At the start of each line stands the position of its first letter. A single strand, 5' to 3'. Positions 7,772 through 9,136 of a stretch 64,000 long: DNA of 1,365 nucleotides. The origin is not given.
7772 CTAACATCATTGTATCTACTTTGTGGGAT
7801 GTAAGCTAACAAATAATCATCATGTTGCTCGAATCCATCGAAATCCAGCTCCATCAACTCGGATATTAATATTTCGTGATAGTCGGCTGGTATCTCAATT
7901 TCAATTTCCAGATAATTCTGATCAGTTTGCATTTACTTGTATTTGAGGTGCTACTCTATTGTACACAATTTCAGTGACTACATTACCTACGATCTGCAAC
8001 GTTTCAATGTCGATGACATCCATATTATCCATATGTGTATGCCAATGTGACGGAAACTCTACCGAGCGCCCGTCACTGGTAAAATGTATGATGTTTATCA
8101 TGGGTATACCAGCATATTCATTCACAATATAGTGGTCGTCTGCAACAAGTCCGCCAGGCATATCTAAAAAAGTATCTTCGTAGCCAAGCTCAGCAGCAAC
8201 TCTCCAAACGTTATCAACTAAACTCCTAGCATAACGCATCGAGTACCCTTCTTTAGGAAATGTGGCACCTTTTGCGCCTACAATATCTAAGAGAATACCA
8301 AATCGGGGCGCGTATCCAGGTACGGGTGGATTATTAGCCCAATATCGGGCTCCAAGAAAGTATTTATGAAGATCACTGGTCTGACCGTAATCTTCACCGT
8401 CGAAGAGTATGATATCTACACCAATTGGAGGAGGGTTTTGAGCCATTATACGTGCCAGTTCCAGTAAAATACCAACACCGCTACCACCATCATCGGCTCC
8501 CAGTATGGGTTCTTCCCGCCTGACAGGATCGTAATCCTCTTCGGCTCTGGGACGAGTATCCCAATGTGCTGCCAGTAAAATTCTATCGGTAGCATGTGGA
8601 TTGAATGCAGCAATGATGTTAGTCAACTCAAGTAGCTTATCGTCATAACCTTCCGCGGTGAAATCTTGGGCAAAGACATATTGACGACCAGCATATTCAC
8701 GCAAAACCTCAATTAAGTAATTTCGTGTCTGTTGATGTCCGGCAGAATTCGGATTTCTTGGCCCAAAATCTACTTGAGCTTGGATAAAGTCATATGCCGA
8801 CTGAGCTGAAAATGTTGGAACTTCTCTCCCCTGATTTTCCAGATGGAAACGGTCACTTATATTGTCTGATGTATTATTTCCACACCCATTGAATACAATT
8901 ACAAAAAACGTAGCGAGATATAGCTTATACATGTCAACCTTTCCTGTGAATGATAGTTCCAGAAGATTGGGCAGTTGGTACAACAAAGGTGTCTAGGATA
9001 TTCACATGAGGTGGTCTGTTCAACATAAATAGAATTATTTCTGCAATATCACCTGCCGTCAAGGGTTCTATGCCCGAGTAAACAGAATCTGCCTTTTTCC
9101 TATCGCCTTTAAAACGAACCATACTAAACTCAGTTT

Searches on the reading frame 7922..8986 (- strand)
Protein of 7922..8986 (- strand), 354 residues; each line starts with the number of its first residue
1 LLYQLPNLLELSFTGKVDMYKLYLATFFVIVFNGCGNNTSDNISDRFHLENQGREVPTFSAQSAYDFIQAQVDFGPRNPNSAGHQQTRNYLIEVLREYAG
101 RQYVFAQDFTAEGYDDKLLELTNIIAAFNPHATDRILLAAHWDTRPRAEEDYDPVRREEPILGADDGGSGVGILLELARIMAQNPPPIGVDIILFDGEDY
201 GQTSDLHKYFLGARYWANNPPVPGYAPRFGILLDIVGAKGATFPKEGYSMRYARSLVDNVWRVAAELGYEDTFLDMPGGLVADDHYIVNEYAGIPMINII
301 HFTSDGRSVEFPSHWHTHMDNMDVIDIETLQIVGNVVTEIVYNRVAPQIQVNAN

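Call 52: search_protein_families(library=pfam, proteins=[window:7922-8986:-], max_evalue=0.001)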
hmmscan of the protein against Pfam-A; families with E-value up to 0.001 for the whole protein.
window:7922-8986:- (354 aa): 1 family
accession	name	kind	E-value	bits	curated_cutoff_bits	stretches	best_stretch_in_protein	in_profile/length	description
PF04389.22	Peptidase_M28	-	3e-32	112.3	21.3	1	123-340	1-192/193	Peptidase family M28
